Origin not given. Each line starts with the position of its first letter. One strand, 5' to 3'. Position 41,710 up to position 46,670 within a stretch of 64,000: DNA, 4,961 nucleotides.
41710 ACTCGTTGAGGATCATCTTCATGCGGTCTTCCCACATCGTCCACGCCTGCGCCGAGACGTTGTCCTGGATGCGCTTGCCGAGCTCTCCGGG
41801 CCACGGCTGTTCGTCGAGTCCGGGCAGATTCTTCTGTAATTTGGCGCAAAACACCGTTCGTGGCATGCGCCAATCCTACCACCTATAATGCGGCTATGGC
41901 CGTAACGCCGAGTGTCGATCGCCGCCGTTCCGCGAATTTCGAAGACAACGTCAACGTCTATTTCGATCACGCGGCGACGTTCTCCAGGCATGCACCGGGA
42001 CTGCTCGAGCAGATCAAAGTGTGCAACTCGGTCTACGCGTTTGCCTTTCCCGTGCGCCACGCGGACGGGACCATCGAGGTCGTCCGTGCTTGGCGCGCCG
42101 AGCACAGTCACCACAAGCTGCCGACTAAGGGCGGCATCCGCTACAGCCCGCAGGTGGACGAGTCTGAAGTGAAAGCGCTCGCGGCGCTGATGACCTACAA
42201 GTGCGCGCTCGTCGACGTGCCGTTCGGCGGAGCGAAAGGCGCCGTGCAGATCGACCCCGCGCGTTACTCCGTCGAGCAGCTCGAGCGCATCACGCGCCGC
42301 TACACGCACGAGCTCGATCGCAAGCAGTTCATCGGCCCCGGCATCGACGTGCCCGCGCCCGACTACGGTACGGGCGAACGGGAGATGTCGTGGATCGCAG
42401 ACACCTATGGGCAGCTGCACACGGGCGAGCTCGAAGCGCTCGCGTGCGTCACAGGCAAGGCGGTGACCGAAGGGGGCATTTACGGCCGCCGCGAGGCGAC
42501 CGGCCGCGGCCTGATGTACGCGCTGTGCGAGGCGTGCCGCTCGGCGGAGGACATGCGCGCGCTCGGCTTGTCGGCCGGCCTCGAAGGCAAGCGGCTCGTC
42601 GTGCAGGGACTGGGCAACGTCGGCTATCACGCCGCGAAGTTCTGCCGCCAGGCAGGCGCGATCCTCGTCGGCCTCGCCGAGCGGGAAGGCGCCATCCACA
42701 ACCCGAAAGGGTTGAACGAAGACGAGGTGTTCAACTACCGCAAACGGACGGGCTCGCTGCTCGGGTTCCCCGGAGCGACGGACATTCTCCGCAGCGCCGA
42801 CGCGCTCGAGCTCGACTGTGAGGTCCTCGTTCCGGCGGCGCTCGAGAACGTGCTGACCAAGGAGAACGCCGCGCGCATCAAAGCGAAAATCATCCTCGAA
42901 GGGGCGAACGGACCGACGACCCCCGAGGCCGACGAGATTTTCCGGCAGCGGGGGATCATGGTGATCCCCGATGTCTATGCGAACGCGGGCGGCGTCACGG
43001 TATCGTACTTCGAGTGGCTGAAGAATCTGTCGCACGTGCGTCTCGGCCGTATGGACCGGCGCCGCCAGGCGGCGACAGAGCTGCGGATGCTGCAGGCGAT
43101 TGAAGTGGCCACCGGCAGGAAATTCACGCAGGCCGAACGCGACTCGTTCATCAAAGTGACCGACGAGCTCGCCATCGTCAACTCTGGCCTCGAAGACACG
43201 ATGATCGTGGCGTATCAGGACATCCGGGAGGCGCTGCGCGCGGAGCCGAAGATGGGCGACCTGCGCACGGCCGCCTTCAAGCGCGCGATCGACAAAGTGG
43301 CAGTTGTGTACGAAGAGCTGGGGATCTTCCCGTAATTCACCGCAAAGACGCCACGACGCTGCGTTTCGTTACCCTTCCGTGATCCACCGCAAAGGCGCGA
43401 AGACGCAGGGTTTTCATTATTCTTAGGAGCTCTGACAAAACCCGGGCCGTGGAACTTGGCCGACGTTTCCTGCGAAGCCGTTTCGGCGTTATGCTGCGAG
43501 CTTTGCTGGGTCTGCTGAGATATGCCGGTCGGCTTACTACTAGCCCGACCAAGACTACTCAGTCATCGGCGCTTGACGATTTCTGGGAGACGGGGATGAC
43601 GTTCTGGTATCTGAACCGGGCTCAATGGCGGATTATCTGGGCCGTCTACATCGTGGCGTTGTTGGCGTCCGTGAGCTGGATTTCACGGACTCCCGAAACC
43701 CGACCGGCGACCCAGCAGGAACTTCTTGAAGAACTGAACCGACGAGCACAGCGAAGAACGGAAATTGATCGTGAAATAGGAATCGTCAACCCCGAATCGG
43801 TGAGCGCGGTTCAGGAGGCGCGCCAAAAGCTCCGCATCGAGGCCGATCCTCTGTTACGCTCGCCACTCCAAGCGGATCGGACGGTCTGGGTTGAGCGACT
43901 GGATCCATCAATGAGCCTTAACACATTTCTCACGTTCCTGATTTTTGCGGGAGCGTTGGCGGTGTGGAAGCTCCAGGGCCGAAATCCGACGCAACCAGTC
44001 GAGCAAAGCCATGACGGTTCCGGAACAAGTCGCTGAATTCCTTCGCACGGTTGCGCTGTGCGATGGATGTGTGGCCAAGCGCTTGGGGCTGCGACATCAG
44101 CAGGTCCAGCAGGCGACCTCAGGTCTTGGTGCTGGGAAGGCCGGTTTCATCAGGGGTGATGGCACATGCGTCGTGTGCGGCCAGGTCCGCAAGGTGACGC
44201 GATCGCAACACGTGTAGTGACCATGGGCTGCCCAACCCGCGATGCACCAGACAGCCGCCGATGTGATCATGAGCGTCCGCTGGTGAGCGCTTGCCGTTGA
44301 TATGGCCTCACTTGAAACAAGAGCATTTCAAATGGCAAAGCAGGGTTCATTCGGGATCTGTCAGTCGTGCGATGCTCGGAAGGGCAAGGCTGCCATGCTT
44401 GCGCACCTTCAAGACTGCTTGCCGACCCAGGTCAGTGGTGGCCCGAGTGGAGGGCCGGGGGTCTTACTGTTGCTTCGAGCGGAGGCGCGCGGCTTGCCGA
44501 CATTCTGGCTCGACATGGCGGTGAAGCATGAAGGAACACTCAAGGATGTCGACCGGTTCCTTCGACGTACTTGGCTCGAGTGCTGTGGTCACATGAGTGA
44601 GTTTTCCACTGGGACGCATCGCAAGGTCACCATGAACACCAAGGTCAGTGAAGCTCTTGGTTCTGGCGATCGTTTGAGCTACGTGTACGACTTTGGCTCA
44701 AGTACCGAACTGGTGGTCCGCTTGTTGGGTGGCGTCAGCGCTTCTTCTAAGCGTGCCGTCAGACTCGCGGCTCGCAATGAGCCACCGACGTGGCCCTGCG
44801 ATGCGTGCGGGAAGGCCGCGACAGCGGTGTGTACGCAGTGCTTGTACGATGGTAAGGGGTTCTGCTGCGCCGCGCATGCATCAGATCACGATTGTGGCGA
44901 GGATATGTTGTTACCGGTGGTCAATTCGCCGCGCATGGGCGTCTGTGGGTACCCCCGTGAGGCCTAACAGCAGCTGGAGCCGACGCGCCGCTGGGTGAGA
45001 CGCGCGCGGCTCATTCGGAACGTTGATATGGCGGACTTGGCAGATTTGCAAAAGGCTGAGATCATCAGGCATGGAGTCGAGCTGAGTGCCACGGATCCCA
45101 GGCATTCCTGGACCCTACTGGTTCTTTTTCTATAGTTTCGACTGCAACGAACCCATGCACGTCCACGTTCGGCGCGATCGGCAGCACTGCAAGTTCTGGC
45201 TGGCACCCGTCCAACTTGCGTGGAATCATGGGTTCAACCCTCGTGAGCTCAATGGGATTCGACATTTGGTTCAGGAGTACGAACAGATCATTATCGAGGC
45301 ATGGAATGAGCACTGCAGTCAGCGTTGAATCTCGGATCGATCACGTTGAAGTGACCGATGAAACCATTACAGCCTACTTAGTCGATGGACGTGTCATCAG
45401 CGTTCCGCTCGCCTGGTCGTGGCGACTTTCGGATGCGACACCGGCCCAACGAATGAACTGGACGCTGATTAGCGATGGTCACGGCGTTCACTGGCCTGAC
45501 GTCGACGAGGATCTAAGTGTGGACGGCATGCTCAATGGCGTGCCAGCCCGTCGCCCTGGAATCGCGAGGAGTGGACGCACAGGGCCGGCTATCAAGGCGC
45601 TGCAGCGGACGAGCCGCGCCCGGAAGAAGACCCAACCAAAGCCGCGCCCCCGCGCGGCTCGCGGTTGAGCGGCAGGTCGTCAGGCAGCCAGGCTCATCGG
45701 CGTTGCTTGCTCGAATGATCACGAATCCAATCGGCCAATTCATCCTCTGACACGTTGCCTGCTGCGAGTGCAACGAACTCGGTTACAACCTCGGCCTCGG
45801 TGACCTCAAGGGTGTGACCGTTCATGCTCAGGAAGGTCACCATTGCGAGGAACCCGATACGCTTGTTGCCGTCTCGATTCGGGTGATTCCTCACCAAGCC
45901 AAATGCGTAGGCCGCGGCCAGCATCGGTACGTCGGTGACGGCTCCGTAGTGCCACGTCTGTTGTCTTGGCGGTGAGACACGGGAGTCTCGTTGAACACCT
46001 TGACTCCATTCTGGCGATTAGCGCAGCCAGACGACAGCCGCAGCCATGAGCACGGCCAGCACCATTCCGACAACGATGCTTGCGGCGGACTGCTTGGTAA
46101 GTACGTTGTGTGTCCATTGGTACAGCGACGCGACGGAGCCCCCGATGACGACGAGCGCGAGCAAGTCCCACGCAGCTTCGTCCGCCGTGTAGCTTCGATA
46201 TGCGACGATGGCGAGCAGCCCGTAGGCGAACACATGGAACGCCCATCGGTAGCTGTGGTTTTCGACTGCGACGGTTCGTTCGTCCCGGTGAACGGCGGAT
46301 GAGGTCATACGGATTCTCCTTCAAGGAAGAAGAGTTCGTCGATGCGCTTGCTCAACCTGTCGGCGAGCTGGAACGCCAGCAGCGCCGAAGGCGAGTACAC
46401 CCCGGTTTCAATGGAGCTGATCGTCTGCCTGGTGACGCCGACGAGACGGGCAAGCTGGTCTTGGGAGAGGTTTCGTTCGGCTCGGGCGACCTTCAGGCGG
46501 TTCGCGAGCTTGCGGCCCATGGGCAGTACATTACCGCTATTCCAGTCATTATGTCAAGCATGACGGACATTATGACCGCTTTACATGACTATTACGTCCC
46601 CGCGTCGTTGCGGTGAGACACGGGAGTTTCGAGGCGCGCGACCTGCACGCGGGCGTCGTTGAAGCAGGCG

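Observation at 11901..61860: At least nine families of 7-9-nt-period degenerate tandem arrays, each recurring at 2-3 loci, mostly as intergenic palindromes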

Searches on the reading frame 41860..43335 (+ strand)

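Call 103: search_protein_families(library=pfam, proteins=[window:41860-43335:+], max_evalue=0.001)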
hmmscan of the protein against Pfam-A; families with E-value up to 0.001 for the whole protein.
window:41860-43335:+ (491 aa): 2 families
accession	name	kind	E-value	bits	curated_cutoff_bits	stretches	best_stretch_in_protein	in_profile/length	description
PF00208.27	ELFV_dehydrog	-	6.7e-59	199.9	23.4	1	205-395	1-190/241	Glutamate/Leucine/Phenylalanine/Valine dehydrogenase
PF02812.23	ELFV_dehydrog_N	-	5.6e-52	175.3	25.3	1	57-184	3-128/129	Glu/Leu/Phe/Val dehydrogenase, dimerisation domain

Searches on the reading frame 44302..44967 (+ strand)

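Call 74: search_protein_families(library=pfam, proteins=[window:44302-44967:+], max_evalue=0.01)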
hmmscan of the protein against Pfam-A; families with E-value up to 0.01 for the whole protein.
window:44302-44967:+ (221 aa): 1 family
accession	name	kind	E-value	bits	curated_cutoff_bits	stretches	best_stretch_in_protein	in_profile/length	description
PF07929.16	PRiA4_ORF3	-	0.0086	16.2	26.6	0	104-159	67-125/173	Plasmid pRiA4b ORF-3-like protein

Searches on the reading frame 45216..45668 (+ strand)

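Call 74: search_protein_families(library=pfam, proteins=[window:45216-45668:+], max_evalue=0.01)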
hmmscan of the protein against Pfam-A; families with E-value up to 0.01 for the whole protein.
window:45216-45668:+ (150 aa): 1 family
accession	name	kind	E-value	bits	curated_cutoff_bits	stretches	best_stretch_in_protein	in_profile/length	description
PF10387.14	DUF2442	-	9.4e-19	67.9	23.9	1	42-110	2-71/72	Protein of unknown function (DUF2442)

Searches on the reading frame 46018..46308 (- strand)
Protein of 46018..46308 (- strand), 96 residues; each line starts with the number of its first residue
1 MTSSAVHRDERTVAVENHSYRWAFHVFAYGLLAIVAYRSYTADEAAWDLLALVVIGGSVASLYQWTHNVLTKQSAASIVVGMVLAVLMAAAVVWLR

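Call 104: search_protein_families(library=pfam, proteins=[window:46018-46308:-], max_evalue=0.001)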
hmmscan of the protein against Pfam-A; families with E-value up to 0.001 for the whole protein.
window:46018-46308:- (96 aa): 1 family
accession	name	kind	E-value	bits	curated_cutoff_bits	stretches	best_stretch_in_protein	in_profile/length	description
PF20040.4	DUF6442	-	7.8e-07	29.7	25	1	7-94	14-99/102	Family of unknown function (DUF6442)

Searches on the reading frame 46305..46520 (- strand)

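Call 104: search_protein_families(library=pfam, proteins=[window:46305-46520:-], max_evalue=0.001)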
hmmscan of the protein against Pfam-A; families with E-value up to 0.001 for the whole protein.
window:46305-46520:- (71 aa): 7 families
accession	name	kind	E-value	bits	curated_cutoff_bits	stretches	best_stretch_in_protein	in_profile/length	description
PF01381.28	HTH_3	-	3.2e-15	56.3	23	1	9-63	1-55/55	Helix-turn-helix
PF13560.12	HTH_31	-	2.1e-10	41.2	27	1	5-46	2-44/64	Helix-turn-helix domain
PF12844.13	HTH_19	-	9e-09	35.6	30.2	1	7-54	2-49/64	Helix-turn-helix domain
PF13443.12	HTH_26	-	6.7e-05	23.5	22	1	8-40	1-33/63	Cro/C1-type HTH DNA-binding domain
PF13545.12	HTH_Crp_2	-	0.00036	20.9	27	1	13-36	18-41/70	Crp-like helix-turn-helix domain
PF13413.12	HTH_25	-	0.00056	20.1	24.6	1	8-43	1-36/62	Helix-turn-helix domain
PF04545.22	Sigma70_r4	-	0.00095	19.1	24.1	0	13-39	16-42/50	Sigma-70, region 4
